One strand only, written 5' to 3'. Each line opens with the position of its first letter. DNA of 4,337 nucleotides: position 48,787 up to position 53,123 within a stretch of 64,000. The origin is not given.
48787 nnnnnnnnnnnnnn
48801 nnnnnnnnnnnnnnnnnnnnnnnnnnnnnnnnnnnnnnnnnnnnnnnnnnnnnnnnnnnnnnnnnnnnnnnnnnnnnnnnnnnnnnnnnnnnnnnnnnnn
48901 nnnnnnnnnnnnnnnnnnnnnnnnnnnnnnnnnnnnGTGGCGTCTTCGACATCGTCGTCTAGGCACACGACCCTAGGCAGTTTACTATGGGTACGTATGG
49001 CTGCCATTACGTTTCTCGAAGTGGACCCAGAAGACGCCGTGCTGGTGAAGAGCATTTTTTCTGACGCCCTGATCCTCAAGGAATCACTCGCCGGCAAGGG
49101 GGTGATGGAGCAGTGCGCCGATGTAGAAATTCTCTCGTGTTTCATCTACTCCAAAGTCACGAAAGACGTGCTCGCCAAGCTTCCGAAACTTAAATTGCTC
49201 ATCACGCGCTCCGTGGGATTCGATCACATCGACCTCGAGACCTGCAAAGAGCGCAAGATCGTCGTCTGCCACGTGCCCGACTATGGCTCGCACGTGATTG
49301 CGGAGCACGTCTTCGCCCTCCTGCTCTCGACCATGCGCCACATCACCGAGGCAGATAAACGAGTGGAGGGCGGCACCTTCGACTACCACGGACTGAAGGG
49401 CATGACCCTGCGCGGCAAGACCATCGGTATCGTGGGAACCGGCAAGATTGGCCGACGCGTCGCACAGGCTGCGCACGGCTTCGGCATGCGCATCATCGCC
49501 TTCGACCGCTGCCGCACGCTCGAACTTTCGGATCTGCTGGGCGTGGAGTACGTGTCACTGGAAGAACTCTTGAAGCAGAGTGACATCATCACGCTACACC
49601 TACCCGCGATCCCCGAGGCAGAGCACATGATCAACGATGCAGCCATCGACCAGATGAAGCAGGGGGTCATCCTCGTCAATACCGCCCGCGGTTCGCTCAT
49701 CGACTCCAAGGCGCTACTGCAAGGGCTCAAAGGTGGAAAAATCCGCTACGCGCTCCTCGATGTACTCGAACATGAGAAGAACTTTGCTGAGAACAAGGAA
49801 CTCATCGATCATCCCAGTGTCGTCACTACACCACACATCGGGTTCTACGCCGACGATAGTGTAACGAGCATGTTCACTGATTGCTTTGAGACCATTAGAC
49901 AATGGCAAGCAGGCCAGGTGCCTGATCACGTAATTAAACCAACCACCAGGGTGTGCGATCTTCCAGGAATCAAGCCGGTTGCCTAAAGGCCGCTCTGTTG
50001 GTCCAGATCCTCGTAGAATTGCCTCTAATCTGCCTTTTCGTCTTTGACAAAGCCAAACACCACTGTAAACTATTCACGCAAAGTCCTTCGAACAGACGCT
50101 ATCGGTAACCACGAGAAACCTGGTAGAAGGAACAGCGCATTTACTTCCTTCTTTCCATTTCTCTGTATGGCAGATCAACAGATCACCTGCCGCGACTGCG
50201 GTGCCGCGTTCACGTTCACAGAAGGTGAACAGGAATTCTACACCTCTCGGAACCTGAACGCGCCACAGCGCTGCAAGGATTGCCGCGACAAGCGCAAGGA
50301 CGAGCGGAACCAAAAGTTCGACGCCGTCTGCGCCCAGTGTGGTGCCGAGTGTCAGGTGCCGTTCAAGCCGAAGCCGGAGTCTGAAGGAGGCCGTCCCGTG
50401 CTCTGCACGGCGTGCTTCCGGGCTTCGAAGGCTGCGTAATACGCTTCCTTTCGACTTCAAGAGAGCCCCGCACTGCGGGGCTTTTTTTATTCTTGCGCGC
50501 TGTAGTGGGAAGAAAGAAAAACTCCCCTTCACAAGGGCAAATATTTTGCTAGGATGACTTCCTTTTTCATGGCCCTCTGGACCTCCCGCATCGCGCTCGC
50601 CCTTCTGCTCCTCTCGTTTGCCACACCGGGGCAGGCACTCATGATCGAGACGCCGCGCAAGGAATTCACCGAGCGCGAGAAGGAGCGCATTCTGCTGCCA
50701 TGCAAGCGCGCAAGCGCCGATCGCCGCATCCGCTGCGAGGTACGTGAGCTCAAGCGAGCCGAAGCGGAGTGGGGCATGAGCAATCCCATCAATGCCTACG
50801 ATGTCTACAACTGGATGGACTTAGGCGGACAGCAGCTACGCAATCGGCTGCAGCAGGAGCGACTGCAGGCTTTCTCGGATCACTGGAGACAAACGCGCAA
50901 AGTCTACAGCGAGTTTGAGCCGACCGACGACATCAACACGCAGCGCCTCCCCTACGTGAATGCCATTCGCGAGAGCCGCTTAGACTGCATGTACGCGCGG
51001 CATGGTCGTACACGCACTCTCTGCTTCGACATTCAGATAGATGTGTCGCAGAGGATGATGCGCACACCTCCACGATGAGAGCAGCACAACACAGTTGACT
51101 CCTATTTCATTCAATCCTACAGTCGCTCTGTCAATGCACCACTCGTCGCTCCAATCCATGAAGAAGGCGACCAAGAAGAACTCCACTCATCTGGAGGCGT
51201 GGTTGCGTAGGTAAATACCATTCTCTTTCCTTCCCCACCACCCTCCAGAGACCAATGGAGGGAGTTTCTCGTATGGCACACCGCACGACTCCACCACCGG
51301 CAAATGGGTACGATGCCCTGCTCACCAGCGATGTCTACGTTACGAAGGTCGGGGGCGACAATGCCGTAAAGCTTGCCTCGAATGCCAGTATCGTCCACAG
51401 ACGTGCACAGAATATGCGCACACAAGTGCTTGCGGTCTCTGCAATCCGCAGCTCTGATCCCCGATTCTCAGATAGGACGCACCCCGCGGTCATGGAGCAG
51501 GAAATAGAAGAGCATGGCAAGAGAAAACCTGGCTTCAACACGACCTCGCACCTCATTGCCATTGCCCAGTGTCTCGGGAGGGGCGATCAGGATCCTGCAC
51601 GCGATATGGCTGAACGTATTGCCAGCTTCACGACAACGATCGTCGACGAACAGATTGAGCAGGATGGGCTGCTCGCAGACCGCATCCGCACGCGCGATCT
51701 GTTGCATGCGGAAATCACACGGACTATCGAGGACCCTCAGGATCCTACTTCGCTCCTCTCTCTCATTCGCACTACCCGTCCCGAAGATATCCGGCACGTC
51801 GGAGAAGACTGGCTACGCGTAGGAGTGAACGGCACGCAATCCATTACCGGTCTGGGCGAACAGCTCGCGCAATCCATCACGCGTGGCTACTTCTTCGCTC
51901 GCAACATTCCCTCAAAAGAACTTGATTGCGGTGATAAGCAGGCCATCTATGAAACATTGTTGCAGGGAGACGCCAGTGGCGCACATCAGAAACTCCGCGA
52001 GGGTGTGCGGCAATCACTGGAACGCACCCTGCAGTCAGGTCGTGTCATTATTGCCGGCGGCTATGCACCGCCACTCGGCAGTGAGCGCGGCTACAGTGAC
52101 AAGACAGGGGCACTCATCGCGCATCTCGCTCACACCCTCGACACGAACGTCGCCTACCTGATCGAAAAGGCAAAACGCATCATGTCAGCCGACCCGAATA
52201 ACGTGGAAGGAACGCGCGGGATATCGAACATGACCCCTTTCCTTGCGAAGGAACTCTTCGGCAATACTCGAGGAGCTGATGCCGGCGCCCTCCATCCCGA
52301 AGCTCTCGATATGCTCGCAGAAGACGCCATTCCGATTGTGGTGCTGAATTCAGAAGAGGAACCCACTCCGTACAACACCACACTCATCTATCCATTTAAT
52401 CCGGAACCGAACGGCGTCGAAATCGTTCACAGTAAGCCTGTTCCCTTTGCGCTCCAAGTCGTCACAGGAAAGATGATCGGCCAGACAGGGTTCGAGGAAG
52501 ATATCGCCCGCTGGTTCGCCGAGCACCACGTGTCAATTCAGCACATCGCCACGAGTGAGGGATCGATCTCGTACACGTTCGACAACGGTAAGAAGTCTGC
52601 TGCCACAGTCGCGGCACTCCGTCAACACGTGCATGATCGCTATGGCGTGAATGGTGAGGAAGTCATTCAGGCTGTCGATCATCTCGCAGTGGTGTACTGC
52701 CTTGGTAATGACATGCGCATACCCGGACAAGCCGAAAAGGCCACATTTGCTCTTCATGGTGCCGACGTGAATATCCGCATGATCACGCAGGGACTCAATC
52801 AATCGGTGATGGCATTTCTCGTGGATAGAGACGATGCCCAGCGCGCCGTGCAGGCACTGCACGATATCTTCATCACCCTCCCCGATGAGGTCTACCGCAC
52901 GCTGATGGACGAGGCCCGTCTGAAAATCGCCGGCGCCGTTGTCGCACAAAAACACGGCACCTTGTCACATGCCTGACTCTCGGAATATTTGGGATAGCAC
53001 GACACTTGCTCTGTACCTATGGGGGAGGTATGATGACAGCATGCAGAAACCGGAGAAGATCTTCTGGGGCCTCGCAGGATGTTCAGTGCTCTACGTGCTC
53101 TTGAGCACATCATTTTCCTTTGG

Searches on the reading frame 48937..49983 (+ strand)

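Call 23: search_protein_families(library=pfam, proteins=[window:48937-49983:+], max_evalue=0.001)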
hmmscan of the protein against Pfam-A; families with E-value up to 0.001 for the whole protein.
window:48937-49983:+ (349 aa): 6 families
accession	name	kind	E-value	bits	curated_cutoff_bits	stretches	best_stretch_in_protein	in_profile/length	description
PF02826.25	2-Hacid_dh_C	-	4.4e-58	196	25.1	1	126-302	1-178/178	D-isomer specific 2-hydroxyacid dehydrogenase, NAD binding domain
PF00389.36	2-Hacid_dh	-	1.1e-25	90.4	24.6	1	45-333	22-133/134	D-isomer specific 2-hydroxyacid dehydrogenase, catalytic domain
PF03446.21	NAD_binding_2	-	2.7e-06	27.9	21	1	162-267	1-110/161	NAD binding domain of 6-phosphogluconate dehydrogenase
PF22660.2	RS_preATP-grasp-like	-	4.2e-05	24.3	27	1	161-228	2-76/98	Ribonucleotide synthetase preATP-grasp domain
PF07991.19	KARI_N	-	0.00022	21.3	20.6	1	158-247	2-92/165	Acetohydroxy acid isomeroreductase, NADPH-binding domain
PF00670.27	AdoHcyase_NAD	-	0.00031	21.3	27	1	157-250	20-110/162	S-adenosyl-L-homocysteine hydrolase, NAD binding domain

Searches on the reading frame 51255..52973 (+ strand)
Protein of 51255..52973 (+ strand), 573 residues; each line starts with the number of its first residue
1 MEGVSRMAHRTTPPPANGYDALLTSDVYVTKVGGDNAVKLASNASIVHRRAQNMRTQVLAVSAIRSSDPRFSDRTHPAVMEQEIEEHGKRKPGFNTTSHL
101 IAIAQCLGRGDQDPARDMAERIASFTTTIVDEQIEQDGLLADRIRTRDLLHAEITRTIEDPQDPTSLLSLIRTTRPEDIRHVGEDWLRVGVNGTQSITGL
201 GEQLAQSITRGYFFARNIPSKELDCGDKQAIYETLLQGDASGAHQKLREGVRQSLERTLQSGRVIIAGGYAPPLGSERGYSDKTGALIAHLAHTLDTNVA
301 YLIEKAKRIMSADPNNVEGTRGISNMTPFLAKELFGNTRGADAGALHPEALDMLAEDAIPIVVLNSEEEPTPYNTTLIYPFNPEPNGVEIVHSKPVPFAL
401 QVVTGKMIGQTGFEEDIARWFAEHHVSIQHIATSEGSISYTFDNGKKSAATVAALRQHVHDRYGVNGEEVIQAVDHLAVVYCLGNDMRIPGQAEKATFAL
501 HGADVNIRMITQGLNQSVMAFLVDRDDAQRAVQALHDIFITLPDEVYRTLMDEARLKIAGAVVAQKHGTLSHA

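Call 23: search_protein_families(library=pfam, proteins=[window:51255-52973:+], max_evalue=0.001)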
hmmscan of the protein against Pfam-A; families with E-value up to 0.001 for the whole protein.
window:51255-52973:+ (573 aa): 4 families
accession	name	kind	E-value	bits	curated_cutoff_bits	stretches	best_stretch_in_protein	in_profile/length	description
PF22468.2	ACT_9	-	8.9e-18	64.3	27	1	484-539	5-61/61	ACT domain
PF00696.33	AA_kinase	-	1.8e-10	41.4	24.9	1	157-365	74-234/234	Amino acid kinase family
PF13840.12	ACT_7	-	1e-05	25.7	27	0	474-537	3-65/65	ACT domain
PF01842.31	ACT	-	1.5e-05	25.1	27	0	490-538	11-64/66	ACT domain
